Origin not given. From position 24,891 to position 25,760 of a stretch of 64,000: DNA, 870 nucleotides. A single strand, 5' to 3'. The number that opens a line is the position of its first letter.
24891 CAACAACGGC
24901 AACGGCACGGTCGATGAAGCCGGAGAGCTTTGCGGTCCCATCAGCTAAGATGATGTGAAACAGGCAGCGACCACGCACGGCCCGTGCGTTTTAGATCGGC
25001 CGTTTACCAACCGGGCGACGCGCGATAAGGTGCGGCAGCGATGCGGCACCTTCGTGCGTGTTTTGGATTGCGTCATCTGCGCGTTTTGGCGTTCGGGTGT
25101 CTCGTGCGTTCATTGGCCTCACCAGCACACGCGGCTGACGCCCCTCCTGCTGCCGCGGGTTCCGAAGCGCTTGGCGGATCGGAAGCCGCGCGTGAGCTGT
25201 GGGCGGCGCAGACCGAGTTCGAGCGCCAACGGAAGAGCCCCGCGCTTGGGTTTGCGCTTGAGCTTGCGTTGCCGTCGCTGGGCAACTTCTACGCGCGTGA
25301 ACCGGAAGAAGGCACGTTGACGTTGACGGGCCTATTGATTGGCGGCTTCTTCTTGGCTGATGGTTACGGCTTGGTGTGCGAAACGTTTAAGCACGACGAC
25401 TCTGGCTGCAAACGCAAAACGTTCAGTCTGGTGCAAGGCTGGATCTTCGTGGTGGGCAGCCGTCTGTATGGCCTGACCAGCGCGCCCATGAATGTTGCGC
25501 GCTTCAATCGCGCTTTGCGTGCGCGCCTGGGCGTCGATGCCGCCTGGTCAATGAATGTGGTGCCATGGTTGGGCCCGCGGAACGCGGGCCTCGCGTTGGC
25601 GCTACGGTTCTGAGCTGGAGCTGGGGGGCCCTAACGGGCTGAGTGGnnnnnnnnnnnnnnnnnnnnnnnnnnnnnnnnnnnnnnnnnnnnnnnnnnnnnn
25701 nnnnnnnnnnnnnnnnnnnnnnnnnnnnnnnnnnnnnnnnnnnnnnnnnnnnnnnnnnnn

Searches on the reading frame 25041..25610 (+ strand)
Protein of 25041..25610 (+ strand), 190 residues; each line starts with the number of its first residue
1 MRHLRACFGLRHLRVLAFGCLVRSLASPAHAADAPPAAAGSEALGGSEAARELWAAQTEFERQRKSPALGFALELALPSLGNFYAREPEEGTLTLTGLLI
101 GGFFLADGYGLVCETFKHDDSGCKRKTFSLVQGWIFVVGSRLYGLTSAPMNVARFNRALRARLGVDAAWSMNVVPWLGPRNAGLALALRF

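Call 19: search_protein_families(library=pfam, proteins=[window:25041-25610:+], max_evalue=0.001)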
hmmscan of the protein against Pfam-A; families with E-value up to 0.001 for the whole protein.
window:25041-25610:+ (190 aa): 0 families

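Call 67: search_protein_families(library=padloc, proteins=[window:25041-25610:+], max_evalue=0.001)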
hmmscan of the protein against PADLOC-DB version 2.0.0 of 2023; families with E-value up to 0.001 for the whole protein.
window:25041-25610:+ (190 aa): 0 families
